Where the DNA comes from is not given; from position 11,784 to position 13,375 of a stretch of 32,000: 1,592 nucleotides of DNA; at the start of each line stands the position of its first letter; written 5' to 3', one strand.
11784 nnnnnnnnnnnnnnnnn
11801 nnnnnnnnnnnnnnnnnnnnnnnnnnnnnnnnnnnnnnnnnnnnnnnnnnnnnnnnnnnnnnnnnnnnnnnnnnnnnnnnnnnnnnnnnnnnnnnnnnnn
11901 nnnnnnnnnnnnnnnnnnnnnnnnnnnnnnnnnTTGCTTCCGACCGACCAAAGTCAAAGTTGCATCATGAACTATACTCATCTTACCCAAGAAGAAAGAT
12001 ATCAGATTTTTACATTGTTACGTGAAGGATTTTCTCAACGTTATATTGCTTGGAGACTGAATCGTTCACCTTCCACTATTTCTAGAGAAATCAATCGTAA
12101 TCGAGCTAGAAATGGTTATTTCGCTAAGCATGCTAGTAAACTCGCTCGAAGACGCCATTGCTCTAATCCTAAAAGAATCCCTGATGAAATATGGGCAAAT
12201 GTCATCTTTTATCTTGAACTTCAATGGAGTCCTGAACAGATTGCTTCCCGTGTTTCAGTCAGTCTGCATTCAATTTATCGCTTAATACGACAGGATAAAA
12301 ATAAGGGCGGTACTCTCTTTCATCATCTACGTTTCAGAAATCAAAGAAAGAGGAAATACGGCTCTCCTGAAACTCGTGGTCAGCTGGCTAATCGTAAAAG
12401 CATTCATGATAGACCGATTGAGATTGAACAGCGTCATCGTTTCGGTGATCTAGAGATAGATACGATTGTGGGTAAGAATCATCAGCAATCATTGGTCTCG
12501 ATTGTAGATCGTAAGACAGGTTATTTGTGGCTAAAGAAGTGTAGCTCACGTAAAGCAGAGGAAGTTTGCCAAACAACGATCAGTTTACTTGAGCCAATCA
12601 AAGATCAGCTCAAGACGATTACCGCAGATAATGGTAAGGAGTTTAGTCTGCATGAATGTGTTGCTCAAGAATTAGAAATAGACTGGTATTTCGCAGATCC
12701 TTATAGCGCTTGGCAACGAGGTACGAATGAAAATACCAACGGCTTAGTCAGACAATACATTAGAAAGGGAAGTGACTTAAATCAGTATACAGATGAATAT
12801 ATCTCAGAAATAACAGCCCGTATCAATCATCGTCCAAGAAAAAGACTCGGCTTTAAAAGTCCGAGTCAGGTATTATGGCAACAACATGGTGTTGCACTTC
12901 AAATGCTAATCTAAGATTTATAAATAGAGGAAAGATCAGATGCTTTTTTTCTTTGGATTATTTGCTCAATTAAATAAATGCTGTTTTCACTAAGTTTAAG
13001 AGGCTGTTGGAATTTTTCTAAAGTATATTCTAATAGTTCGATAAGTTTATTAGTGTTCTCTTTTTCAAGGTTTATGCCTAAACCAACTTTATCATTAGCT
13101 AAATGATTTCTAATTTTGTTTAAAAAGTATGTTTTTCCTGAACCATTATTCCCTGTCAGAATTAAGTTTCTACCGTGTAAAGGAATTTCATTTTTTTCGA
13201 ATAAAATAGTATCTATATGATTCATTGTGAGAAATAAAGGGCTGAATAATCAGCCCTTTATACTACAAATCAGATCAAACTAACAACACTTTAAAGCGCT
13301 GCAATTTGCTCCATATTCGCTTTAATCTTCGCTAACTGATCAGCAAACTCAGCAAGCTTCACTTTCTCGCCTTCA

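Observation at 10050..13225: Septu-like two-gene ATPase + HNH nuclease module in an AT-rich insertion next to valS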

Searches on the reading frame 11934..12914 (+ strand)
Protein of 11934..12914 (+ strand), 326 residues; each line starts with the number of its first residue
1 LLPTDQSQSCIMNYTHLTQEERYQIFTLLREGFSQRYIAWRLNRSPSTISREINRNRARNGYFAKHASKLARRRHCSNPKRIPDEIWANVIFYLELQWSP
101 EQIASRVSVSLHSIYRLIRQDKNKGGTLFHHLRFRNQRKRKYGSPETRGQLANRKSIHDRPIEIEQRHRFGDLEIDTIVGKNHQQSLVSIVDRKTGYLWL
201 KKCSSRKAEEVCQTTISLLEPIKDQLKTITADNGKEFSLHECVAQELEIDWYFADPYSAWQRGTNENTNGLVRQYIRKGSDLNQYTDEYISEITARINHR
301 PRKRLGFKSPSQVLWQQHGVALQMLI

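Call 7: search_protein_families(library=pfam, proteins=[window:11934-12914:+], max_evalue=1)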
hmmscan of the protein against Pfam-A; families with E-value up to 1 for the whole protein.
window:11934-12914:+ (326 aa): 14 families
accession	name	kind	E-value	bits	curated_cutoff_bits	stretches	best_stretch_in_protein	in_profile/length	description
PF13936.12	HTH_38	-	4.3e-18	65.2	27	1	14-56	2-44/44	Helix-turn-helix domain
PF13384.12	HTH_23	-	8.2e-10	38.6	24.6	2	18-57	3-42/50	Homeodomain-like domain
PF00665.32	rve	-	2.2e-08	34.7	32.6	1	173-258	8-101/102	Integrase core domain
PF13565.12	HTH_32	-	4.5e-05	24.4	33.7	1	48-117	1-72/73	Homeodomain-like domain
PF01371.25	Trp_repressor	-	0.00038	20.9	27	1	21-54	37-71/88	Trp repressor protein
PF02796.21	HTH_7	-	0.00064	20.2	23.8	1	20-49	9-38/45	Helix-turn-helix domain of resolvase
PF08281.18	Sigma70_r4_2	-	0.00082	19.4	25.7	1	24-57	17-51/54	Sigma-70, region 4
PF13560.12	HTH_31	-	0.0022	18.7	27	0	30-51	12-33/64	Helix-turn-helix domain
PF08279.18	HTH_11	-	0.004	17.5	25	1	24-54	4-37/55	HTH domain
PF13518.12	HTH_28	-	0.0088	16.5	25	1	21-58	1-38/52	Helix-turn-helix domain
PF13551.12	HTH_29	-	0.014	16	28.1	0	98-133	12-49/64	Winged helix-turn helix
PF13730.12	HTH_36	-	0.029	14.6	25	0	34-55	27-48/55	Helix-turn-helix domain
PF13309.12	HTH_22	-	0.1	13.1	29.6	0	95-119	39-63/63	HTH domain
PF13545.12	HTH_Crp_2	-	0.16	12.4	27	0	32-55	22-45/70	Crp-like helix-turn-helix domain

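Call 8: search_protein_families(library=ncbifam, proteins=[window:11934-12914:+], max_evalue=1)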
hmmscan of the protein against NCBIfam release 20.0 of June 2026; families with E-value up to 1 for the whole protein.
window:11934-12914:+ (326 aa): 8 families
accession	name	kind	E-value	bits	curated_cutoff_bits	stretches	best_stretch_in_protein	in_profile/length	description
NF033563.0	transpos_IS30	equivalog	1.9e-86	290.1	80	1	47-303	1-267/267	IS30 family transposase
NF033577.2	transpos_IS481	equivalog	4.4e-14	52.7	224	1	22-313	2-283/284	IS481 family transposase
NF033545.0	transpos_IS630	equivalog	6.5e-09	35.7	100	2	89-153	4-67/299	IS630 family transposase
NF033546.1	transpos_IS21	equivalog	1.9e-07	30.9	160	2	243-314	208-282/294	IS21 family transposase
NF053881.1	TransRegDeoRBac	equivalog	0.0041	16.3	420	1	92-125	15-48/311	DNA-binding transcriptional repressor DeoR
TIGR01884.1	cas_HTH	subfamily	0.0071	15.8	60.2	1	19-54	141-178/202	CRISPR-associated CARF protein Csa3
NF040482.1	auto_BafA_Cterm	equivalog_domain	0.059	11.8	700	1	165-248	181-265/643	BafA family autotransporter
TIGR02937.1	sigma70-ECF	superfamily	0.062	12.9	42.9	1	17-57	118-158/165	sigma-70 family RNA polymerase sigma factor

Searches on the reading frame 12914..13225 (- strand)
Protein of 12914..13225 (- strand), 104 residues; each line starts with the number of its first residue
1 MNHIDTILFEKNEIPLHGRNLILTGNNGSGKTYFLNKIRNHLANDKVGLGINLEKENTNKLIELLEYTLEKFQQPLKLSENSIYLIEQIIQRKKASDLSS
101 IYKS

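Call 52: list_cluster_members(proteins=[P0004, window:12914-13225:-, window:11934-12911:+, P0121])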
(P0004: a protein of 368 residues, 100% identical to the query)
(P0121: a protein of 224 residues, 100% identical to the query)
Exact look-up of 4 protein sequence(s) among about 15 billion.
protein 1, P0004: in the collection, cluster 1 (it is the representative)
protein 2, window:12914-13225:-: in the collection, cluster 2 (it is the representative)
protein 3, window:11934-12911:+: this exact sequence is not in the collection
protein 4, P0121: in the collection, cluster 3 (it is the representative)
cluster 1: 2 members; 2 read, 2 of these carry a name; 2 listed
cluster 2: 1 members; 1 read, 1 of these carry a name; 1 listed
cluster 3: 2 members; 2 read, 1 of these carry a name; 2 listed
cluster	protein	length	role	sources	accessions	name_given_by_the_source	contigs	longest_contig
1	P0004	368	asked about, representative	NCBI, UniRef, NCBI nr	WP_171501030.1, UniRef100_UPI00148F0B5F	AAA family ATPase [Acinetobacter wanghuae] | AAA family ATPase n=1 Tax=Acinetobacter wanghuae TaxID=2662362 RepID=UPI00148F0B5F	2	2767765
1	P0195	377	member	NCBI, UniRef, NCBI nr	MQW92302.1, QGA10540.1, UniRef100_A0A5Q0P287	AAA family ATPase [Acinetobacter wanghuae] | AAA family ATPase n=1 Tax=Acinetobacter wanghuae TaxID=2662362 RepID=A0A5Q0P287_9GAMM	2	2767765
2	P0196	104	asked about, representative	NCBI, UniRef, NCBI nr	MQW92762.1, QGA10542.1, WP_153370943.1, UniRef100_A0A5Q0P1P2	hypothetical protein GFH30_03625 [Acinetobacter wanghuae] | AAA family ATPase n=1 Tax=Acinetobacter wanghuae TaxID=2662362 RepID=A0A5Q0P1P2_9GAMM | hypothetical protein [Acinetobacter wanghuae]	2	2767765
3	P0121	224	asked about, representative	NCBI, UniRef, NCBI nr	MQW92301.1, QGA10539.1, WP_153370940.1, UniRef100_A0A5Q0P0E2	hypothetical protein GFH30_03610 [Acinetobacter wanghuae] | HNH endonuclease n=1 Tax=Acinetobacter wanghuae TaxID=2662362 RepID=A0A5Q0P0E2_9GAMM | hypothetical protein [Acinetobacter wanghuae]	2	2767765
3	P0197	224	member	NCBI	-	-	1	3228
